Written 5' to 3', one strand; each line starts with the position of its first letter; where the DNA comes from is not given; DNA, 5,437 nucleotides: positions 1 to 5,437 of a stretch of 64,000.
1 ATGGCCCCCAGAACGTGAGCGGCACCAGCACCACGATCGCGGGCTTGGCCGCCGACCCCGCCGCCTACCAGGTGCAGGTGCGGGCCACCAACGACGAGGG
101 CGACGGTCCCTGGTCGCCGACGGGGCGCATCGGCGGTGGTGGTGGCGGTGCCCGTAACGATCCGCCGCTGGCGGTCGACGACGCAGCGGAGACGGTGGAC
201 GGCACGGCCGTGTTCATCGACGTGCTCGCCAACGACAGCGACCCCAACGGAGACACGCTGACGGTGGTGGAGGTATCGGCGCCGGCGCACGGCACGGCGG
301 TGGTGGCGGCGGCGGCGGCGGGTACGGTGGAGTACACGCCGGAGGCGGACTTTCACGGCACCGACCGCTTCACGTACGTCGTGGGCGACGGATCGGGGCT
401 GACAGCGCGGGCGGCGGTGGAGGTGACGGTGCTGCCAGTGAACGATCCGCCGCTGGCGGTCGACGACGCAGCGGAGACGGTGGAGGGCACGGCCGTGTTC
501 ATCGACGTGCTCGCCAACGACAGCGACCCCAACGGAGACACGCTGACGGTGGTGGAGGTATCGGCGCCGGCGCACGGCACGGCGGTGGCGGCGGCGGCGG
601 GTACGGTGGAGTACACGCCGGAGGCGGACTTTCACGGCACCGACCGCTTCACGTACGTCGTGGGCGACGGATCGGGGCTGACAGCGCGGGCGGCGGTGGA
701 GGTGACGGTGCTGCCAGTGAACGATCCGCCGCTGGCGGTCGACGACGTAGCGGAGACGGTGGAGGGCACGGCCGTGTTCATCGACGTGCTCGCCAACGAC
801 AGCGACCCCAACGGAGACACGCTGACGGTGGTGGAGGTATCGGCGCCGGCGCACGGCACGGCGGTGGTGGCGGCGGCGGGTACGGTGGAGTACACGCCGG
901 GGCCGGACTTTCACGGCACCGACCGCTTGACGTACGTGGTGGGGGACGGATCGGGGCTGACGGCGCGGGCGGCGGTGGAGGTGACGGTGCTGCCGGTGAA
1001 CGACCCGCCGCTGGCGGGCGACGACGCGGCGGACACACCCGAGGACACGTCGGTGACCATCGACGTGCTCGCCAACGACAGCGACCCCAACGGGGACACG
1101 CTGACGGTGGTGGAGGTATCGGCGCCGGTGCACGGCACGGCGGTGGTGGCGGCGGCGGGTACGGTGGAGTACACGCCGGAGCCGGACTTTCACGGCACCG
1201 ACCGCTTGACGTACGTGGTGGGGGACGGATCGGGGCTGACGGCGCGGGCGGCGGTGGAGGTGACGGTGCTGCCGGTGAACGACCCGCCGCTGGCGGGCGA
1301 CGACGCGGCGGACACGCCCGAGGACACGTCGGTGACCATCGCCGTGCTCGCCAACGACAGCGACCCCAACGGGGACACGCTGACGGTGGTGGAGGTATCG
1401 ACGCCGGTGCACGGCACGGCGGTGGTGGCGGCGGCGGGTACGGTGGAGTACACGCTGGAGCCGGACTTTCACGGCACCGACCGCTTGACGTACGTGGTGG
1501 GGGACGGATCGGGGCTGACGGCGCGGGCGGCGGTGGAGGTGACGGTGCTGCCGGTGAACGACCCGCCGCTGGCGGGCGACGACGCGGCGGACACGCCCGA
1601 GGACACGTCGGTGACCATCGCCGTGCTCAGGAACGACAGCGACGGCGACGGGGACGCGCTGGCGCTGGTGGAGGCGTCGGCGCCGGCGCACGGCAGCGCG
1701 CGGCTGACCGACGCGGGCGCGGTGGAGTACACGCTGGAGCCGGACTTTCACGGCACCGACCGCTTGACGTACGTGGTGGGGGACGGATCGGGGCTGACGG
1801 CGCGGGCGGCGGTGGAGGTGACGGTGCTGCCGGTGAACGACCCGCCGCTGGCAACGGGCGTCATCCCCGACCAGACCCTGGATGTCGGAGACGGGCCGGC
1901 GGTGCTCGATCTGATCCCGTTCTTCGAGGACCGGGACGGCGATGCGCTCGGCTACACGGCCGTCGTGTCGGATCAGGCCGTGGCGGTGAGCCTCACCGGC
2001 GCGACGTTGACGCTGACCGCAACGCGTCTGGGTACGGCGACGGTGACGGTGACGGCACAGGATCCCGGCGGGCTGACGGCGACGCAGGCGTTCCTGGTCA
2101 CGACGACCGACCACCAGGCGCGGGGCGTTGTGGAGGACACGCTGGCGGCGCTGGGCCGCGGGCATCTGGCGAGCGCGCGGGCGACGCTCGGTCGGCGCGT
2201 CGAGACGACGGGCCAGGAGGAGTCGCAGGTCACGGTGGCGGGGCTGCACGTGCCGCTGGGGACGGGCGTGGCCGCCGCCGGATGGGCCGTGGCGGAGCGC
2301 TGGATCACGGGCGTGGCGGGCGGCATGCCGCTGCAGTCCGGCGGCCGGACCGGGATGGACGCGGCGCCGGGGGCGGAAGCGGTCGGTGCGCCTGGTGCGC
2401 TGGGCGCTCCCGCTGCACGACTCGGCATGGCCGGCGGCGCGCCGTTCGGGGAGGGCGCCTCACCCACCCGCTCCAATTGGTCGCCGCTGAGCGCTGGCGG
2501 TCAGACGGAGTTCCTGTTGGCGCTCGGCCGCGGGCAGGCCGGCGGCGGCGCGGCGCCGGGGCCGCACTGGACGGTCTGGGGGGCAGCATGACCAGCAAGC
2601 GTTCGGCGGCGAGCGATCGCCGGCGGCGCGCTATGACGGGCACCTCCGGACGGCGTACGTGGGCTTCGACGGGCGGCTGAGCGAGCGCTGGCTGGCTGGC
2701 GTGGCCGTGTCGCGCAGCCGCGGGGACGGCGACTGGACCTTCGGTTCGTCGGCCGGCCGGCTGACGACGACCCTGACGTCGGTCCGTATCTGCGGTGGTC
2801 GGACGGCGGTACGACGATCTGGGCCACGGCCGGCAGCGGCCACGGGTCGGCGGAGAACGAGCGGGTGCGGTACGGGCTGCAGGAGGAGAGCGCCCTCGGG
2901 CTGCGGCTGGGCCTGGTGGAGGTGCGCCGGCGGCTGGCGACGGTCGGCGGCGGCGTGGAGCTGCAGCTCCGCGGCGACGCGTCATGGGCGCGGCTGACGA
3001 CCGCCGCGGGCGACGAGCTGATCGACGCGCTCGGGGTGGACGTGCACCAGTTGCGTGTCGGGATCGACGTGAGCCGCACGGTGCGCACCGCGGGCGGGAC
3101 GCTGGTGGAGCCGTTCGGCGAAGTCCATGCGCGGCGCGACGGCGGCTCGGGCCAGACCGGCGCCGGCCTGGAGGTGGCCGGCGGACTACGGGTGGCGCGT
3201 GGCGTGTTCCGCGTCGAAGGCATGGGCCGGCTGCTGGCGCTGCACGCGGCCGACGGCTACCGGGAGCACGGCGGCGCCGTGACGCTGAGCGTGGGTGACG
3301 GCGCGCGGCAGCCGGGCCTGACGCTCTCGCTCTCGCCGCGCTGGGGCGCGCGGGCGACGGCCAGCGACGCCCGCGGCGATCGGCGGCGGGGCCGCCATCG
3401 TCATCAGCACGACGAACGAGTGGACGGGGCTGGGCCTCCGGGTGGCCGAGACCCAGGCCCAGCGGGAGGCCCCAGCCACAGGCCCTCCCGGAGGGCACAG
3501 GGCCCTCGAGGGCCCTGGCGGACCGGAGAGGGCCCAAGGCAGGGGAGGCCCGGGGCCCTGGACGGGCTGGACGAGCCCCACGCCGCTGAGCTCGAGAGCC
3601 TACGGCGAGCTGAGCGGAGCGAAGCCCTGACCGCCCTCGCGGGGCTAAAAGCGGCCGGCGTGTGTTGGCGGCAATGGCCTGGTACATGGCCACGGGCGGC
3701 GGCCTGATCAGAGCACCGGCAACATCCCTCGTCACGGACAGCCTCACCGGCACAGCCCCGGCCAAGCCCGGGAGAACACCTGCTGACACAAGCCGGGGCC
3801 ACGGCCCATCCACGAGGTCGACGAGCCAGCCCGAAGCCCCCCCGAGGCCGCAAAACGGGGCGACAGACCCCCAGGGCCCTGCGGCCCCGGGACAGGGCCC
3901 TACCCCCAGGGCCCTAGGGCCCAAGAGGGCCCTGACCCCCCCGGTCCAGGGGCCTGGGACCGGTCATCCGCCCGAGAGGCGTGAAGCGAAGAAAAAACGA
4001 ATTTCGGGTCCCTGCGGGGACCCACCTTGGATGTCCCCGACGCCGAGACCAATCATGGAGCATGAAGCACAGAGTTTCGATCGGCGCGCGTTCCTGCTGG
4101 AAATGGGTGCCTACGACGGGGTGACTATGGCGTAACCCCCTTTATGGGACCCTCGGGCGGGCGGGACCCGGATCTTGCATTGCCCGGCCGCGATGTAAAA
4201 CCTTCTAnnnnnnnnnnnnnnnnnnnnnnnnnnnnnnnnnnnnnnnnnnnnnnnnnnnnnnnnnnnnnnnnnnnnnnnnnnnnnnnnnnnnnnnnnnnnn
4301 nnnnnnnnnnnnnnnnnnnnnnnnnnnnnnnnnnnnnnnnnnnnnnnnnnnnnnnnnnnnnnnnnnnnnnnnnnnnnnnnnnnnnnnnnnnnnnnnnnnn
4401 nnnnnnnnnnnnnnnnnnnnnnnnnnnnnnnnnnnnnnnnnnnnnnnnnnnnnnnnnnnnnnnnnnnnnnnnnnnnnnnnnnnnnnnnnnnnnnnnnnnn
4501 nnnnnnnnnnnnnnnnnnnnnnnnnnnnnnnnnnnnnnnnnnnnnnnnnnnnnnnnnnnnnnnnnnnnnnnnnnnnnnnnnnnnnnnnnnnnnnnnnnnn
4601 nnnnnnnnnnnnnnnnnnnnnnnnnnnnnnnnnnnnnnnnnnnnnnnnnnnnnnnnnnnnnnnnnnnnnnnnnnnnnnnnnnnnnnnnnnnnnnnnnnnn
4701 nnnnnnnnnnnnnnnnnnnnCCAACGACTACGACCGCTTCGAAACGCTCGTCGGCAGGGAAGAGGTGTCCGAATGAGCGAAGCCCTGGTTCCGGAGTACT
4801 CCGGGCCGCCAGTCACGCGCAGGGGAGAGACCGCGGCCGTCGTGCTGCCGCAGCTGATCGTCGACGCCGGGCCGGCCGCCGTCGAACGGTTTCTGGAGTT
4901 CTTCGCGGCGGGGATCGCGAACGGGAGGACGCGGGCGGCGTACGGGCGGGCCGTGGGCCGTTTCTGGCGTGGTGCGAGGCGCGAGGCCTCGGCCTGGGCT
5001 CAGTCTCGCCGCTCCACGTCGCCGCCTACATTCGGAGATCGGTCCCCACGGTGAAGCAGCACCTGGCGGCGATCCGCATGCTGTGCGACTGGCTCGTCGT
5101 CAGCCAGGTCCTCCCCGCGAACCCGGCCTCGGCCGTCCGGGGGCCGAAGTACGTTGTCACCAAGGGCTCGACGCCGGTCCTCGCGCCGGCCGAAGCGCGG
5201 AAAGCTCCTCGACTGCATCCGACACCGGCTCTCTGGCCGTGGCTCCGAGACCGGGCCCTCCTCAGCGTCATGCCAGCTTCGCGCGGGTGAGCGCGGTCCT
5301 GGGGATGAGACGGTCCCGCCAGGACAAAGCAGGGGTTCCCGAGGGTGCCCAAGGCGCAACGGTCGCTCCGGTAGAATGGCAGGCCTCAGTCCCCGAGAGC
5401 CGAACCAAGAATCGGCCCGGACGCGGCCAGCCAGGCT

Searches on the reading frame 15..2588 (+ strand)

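Call 41: search_protein_families(library=pfam, proteins=[window:15-2588:+], max_evalue=0.001)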
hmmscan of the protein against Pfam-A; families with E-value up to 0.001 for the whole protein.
window:15-2588:+ (858 aa): 7 families
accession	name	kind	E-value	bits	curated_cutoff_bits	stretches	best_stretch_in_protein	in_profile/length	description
PF17963.7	Big_9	-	6.7e-158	514.5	23.6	7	143-231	1-89/89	Bacterial Ig domain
PF17803.7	Cadherin_4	-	2e-117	384.3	25.1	6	319-386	1-71/71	Bacterial cadherin-like domain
PF17892.7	Cadherin_5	-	7.4e-114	372.5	26.5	6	142-232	1-97/98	Cadherin-like domain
PF19076.6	CshA_repeat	-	1.9e-17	64.3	27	1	342-418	27-103/103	Surface adhesin CshA repetitive domain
PF02494.22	HYR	-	4.8e-10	40.1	21.7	0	291-325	46-81/81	HYR domain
PF14314.12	Methyltrans_Mon_2nd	-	6.7e-08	32.6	25.2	0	488-510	40-62/268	Virus-capping methyltransferase, MT domain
PF06598.16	Chlorovi_GP_rpt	-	4.8e-07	30.2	27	0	121-131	1-11/34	Chlorovirus glycoprotein repeat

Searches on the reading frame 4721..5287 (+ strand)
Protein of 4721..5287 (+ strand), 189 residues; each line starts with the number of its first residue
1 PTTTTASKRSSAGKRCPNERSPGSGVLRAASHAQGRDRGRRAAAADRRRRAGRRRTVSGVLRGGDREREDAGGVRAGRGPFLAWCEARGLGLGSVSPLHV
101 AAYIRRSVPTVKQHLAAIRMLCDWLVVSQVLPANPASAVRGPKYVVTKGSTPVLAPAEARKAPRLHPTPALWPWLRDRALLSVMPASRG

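Call 73: search_protein_families(library=pfam, proteins=[window:4721-5287:+], max_evalue=1)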
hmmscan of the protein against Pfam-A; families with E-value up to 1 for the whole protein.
window:4721-5287:+ (189 aa): 1 family
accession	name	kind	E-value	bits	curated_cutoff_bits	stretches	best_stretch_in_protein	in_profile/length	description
PF17261.7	DUF5327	-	0.23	12.6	27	1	107-129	24-46/95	Family of unknown function (DUF5327)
